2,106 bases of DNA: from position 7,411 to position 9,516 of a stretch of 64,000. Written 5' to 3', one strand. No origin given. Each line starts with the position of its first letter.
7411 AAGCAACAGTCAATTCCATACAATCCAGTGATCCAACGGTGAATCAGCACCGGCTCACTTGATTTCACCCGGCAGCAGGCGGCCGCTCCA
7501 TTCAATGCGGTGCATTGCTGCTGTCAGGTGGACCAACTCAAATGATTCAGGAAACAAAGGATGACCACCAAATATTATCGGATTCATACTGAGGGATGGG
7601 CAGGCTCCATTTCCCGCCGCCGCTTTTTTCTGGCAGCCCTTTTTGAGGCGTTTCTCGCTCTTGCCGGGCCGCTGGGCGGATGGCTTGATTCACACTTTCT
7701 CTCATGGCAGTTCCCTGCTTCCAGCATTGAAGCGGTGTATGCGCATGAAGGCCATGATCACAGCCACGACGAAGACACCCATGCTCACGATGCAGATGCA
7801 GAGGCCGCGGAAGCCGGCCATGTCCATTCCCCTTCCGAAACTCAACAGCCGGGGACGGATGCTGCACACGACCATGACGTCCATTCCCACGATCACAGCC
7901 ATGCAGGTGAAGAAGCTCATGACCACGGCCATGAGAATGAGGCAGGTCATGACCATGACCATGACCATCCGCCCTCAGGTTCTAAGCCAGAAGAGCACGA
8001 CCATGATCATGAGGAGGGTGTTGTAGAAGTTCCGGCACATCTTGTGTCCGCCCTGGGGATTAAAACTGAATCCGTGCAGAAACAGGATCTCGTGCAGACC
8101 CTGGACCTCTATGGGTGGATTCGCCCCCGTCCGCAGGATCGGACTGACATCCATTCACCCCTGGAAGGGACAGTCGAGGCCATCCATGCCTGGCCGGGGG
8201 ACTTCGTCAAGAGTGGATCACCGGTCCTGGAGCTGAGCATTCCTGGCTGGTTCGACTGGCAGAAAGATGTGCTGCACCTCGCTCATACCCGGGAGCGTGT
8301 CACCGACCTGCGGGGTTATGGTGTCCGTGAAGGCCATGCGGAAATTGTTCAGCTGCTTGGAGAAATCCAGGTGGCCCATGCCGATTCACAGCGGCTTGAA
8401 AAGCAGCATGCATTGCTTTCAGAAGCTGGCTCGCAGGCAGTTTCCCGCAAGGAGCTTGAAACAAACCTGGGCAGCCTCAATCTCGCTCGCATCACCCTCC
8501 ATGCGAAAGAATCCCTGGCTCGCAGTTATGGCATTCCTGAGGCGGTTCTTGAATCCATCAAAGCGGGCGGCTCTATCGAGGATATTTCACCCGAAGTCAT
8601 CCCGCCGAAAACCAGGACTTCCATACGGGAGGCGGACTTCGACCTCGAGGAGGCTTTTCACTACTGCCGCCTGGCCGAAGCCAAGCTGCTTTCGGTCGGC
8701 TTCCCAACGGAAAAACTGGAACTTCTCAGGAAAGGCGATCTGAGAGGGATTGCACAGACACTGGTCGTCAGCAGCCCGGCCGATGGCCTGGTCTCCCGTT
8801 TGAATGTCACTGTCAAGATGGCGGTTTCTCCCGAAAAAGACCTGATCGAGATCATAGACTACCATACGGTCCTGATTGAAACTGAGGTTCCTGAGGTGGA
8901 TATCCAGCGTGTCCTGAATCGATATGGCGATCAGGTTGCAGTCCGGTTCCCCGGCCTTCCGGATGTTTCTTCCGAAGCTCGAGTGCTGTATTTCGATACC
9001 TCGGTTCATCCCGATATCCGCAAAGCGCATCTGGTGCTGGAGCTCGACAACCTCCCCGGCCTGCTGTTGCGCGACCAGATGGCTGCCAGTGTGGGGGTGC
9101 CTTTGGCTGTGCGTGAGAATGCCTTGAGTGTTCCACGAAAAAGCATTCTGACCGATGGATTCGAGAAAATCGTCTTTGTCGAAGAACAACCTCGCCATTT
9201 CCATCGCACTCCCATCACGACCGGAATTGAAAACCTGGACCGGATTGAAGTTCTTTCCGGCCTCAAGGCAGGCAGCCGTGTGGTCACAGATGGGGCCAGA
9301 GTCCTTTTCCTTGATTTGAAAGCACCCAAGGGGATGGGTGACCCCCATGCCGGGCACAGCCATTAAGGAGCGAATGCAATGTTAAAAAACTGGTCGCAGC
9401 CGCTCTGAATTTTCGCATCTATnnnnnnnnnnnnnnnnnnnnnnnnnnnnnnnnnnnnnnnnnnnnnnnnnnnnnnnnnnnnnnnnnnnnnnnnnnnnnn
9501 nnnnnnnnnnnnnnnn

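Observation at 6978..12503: Compact heavy-metal RND efflux module: Cys/His-rich periplasmic protein, Tat-signal His-tract adaptor and CzcA-like pump, with no outer-membrane factor or regulator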

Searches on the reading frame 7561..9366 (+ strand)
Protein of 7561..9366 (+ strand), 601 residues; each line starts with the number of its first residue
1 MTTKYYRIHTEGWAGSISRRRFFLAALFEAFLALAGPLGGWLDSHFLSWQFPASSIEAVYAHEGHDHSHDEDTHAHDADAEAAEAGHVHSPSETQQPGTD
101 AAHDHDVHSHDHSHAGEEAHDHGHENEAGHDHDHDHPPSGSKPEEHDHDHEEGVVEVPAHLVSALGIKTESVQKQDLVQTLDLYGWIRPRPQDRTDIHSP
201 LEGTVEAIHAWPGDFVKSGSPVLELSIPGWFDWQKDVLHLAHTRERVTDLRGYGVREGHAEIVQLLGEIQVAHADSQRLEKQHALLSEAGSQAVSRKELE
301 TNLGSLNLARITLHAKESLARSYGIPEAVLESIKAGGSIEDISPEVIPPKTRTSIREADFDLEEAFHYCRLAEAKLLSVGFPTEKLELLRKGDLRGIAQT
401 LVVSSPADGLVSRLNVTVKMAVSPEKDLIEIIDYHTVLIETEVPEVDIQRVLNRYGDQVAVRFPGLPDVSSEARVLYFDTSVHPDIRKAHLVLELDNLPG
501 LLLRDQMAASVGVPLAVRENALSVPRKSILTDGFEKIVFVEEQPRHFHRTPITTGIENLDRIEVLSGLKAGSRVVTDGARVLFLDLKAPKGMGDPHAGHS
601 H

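Call 8: search_protein_families(library=pfam, proteins=[window:7561-9366:+], max_evalue=0.01)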
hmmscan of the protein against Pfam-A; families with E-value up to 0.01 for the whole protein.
window:7561-9366:+ (601 aa): 2 families
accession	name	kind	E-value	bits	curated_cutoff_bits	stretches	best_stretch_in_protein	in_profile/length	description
PF16576.10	HlyD_D23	-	8.7e-24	84.4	30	1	177-508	2-213/214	Barrel-sandwich domain of CusB or HlyD membrane-fusion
PF13437.12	HlyD_3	-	6.6e-13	49.8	22.2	1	402-497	1-95/106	HlyD family secretion protein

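Call 9: search_protein_families(library=ncbifam, proteins=[window:7561-9366:+], max_evalue=0.01)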
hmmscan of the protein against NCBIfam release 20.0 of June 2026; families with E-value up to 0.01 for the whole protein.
window:7561-9366:+ (601 aa): 13 families
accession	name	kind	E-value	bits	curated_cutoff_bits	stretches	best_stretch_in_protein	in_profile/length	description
TIGR01730.1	RND_mfp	subfamily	1.2e-27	96.7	94.9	2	403-580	137-311/322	efflux RND transporter periplasmic adaptor subunit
TIGR00999.1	8a0102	subfamily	2.2e-21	76.2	319.3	1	399-582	90-270/271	CzcB/NccB family metal efflux transporter periplasmic adaptor subunit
NF007303.0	PRK09783.1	subfamily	1.6e-14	53.1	390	2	379-579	195-389/414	copper/silver efflux system membrane fusion protein CusB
NF045680.1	DiMtlExpIhpB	equivalog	3.4e-11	42.7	450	2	125-219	30-123/326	divalent metal ion exporter adaptor subunit IhpB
TIGR00998.1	8a0101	subfamily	1.9e-07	30.3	390.8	1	402-463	206-265/334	EmrA/EmrK family multidrug efflux transporter periplasmic adaptor subunit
NF008589.1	PRK11556.1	equivalog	7.7e-06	25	391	1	404-579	196-376/392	MdtA/MuxA family multidrug efflux RND transporter periplasmic adaptor subunit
NF038010.1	ABC_adapt_DarC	equivalog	2.7e-05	23.1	450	1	397-576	228-402/417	darobactin export ABC transporter periplasmic adaptor subunit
NF033138.2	RND-peri-MexC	equivalog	3.5e-05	23.1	625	1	471-580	252-361/375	MexC family multidrug efflux RND transporter periplasmic adaptor subunit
TIGR01843.1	type_I_hlyD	subfamily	0.00029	19.9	208.65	1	398-466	268-336/422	HlyD family type I secretion periplasmic adaptor subunit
NF008606.0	PRK11578.1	equivalog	0.0011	18.2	342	0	426-577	212-363/371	macrolide transporter subunit MacA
NF007785.0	PRK10476.1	equivalog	0.0023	16.8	376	0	402-462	210-268/347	multidrug transporter subunit MdtN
NF011715.0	PRK15136.1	equivalog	0.0048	15.6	563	0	402-457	217-270/390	multidrug efflux MFS transporter periplasmic adaptor subunit EmrA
TIGR03794.1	NHLM_micro_HlyD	equivalog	0.0064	15.4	156.2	0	196-320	60-183/421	NHLP bacteriocin system secretion protein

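Call 11: find_encoding_contigs(protein=window:7561-9366:+, flank=10000, max_places=6)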
Protein window:7561-9366:+ (601 aa): 1 contig read that carries it; 1 place shown.
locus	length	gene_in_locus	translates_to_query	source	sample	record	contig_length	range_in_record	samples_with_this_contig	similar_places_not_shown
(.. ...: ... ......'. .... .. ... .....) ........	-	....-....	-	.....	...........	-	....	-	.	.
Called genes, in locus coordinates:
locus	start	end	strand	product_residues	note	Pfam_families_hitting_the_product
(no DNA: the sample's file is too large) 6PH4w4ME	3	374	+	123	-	?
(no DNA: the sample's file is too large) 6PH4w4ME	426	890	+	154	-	-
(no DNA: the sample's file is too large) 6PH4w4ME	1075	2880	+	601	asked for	PF25919:BSH_CusB (weak), PF25975:CzcB_C, PF25989:YknX_C (weak)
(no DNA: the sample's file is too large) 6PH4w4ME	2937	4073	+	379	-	?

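Call 14: find_homologous_proteins(query=window:7561-9366:+, max_evalue=0.001)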
Query window:7561-9366:+ (601 aa): 46 proteins with E <= 0.001 among 8000 candidates.
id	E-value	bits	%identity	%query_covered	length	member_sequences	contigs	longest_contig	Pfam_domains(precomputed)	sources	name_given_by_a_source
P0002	0.0e+0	1301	97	100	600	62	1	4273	PF25989.1,PF25919.1,PF25975.1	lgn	-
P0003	5.8e-136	473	50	76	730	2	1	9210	PF25989.1,PF25967.1,PF25919.1,PF25975.1,PF25954.1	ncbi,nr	ncbi:MAG: efflux RND transporter periplasmic adaptor subunit [Candidatus Omnitrophica bacterium]|nr:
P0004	6.4e-31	126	28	30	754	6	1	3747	PF25973.1,PF25984.1,PF01551.30,PF25989.1,PF00364.29,PF25990.1,PF25967.1,PF25919.1,PF25917.1,PF25975.1,PF25954.1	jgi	jgi:cobalt-zinc-cadmium efflux system membrane fusion protein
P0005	3.8e-27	113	28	38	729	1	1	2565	PF25973.1,PF25984.1,PF25989.1,PF00364.29,PF25967.1,PF25919.1,PF25917.1,PF25997.1,PF25975.1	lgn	-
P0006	5.3e-15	73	24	80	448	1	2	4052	PF25973.1,PF25989.1,PF25975.1,PF25954.1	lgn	-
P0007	6.2e-15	73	30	30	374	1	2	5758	PF25973.1,PF25919.1,PF25975.1,PF25954.1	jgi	jgi:multidrug efflux pump subunit AcrA (membrane-fusion protein)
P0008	8.6e-15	73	35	30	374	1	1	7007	PF25973.1,PF25967.1,PF25919.1,PF25975.1,PF25954.1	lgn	-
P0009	2.1e-14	71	29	33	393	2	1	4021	PF25973.1,PF25989.1,PF25893.1,PF25967.1,PF25919.1,PF25975.1,PF25954.1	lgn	-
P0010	3.6e-14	71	33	30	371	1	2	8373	PF25973.1,PF25967.1,PF25919.1,PF25975.1,PF25954.1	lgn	-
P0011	3.9e-14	70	25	74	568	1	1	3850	-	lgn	-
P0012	1.0e-13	69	25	74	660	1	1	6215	PF25989.1,PF25967.1,PF25885.1,PF25975.1,PF25954.1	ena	-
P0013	1.9e-13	68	24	73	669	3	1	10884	PF25989.1,PF25967.1,PF25975.1,PF25954.1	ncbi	-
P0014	5.3e-13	67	24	69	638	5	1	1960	PF25989.1,PF25967.1,PF25975.1,PF25954.1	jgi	-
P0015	5.6e-12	63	27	33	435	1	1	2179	PF25973.1,PF25893.1,PF25919.1,PF25917.1,PF25944.1,PF25975.1,PF25954.1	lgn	-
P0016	4.0e-11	60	23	74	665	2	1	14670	PF25989.1,PF25967.1,PF25975.1,PF25954.1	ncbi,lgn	-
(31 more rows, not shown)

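Call 16: find_encoding_contigs(protein=P0002, flank=10000, max_places=6)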
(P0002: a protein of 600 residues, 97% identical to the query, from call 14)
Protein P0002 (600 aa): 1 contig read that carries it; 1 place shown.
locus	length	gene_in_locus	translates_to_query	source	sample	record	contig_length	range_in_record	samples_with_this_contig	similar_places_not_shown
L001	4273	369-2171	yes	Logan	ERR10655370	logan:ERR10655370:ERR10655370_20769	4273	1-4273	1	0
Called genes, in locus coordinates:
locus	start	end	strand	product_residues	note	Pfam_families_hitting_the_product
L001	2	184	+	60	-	?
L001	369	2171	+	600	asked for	PF25919:BSH_CusB (weak), PF25975:CzcB_C, PF25989:YknX_C (weak)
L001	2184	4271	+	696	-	?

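Call 17: find_encoding_contigs(protein=P0003, flank=10000, max_places=6)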
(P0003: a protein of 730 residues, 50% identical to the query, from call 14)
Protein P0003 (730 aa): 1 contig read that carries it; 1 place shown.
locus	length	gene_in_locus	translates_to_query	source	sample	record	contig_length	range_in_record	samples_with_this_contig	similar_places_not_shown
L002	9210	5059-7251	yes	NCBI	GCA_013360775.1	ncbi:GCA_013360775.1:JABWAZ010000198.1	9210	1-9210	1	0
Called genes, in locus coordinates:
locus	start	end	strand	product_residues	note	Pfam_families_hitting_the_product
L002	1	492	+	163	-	?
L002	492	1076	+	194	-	PF13886:TM7S3_TM198 (weak)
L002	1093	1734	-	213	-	PF02517:Rce1-like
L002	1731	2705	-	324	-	PF01966:HD, PF13487:HD_5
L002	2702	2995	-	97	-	PF02686:GatC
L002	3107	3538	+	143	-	-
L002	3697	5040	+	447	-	PF02321:OEP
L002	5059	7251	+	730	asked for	PF25919:BSH_CusB (faint), PF25967:RND-MFP_C (weak), PF25954:Beta-barrel_RND_2 (faint), PF25975:CzcB_C, PF25989:YknX_C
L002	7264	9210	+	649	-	PF00873:ACR_tran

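Call 25: search_protein_families(library=pfam, proteins=[L002:3146-3538:+], max_evalue=10)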
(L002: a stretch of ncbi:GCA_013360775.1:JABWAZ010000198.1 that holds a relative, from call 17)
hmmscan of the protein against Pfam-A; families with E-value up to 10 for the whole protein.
L002:3146-3538:+ (130 aa): 1 family
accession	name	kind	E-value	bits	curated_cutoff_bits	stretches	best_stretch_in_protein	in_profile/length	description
PF11162.13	DUF2946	-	0.37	12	23.7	1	11-103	7-94/117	Protein of unknown function (DUF2946)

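Call 26: search_protein_families(library=ncbifam, proteins=[L002:3146-3538:+], max_evalue=10)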
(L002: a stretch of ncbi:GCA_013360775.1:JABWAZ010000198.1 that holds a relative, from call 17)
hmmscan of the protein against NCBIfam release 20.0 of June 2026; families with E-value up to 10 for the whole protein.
L002:3146-3538:+ (130 aa): 0 families

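Call 105: predict_structure(alignment_id=A8)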
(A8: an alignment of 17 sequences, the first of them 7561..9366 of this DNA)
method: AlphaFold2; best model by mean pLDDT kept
length: 601 residues; sequences in the alignment: 17
mean_pLDDT: 74.8   pTM: 0.50
mean pLDDT of the five models: 74.8, 74.0, 74.0, 72.9, 70.7
residues with pLDDT >= 90: 234; 70-90: 192; 50-70: 32; < 50: 143
segments of 3 or more residues with pLDDT < 50: 1-16, 35-150, 591-601
pLDDT, mean of each block of 10 residues (from residue 1): 34 45 60 45 30 29 31 33 33 32 34 37 36 38 37 76 87 92 94 91 93 93 89 85 82 86 92 95 88 82 94 95 89 87 75 87 86 83 87 84 91 95 92 95 93 81 86 90 91 89 90 91 93 91 88 91 93 91 78 40 31
secondary structure, 60 per line:
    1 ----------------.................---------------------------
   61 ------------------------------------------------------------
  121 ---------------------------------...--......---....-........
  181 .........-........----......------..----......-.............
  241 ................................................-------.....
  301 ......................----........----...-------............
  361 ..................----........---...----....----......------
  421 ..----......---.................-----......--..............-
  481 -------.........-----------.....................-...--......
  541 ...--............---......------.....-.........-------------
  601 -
elements in order: H17-33 E154-156 H159-164 E168-171 E173-189 E194-198 E203-208 E221-226 H228-288 H296-322 H327-334 H349-378 H383-390 E401-404 E409-414 E427-432 E436-444 H445-452 E458-463 E466-479 E488-496 E508-525 E530-532 E535-543 E546-557 E561-566 E573-577 H579-587

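Call 107: fold_search(model_id=the predicted structure, library=pdb)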
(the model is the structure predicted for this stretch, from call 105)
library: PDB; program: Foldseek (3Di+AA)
matches with E <= 10: 728; with E <= 0.001: 73
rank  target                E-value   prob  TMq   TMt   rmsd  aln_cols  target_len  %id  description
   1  9j3d_D                2.5e-21  1.00  0.32  0.53  18.7       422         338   16  Cryo-EM structure of TMexCD1-TOprJ1 (released 2025-08-13)
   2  3lnn_A                1.2e-20  1.00  0.25  0.42  17.6       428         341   20  Crystal structure of ZneB from Cupriavidus metallidurans (released 2010-06-30)
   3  3ne5_C                8.2e-20  1.00  0.34  0.56  20.2       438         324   16  Crystal structure of the CusBA heavy-metal efflux complex from Escherichia coli (released 2011-03-02)
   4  3ne5_B                2.1e-19  1.00  0.27  0.48  22.4       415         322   17  Crystal structure of the CusBA heavy-metal efflux complex from Escherichia coli (released 2011-03-02)
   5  9tg4_G                3.5e-19  1.00  0.32  0.51  18.8       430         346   14  Structure of the YbjP lipoprotein bound to the AcrABZ-TolC efflux pump (released 2026-04-08)
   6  9a2v_MODEL_1_A        8.5e-19  1.00  0.32  0.45  17.9       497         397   14  Model of E. coli AcrA by in-cell photo-crosslinking MS and deep learning (released 2023-02-24)
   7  9tg4_F                8.9e-19  1.00  0.32  0.53  18.6       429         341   14  Structure of the YbjP lipoprotein bound to the AcrABZ-TolC efflux pump (released 2026-04-08)
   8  9tg4_D                1.3e-18  1.00  0.31  0.51  18.8       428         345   14  Structure of the YbjP lipoprotein bound to the AcrABZ-TolC efflux pump (released 2026-04-08)
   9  9tg4_H                3.9e-18  1.00  0.31  0.51  18.7       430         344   14  Structure of the YbjP lipoprotein bound to the AcrABZ-TolC efflux pump (released 2026-04-08)
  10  6iok_L                4.8e-18  1.00  0.33  0.55  18.5       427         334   13  Cryo-EM structure of multidrug efflux pump MexAB-OprM (0 degree state) (released 2019-04-03)
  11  9qgy_G                6.3e-18  1.00  0.33  0.54  15.5       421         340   18  Structure of the YbjP lipoprotein bound to the MacAB-TolC tripartite efflux pump (released 2026-03-25)
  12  9tg4_E                7.5e-18  1.00  0.31  0.51  18.8       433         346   14  Structure of the YbjP lipoprotein bound to the AcrABZ-TolC efflux pump (released 2026-04-08)
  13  9v53_A1               7.9e-18  1.00  0.31  0.51  18.3       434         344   14  Structure of TolC, YbjP, and AcrABZ complex (released 2025-11-05)
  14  6iol_N                3.6e-17  1.00  0.33  0.54  19.4       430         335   13  Cryo-EM structure of multidrug efflux pump MexAB-OprM (60 degree state) (released 2019-04-03)
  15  6ta5_E                4.2e-17  1.00  0.36  0.58  17.5       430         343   13  OprM-MexA complex from the MexAB-OprM Pseudomonas aeruginosa whole assembly reconstituted in nanodiscs (released 2020-09-16)
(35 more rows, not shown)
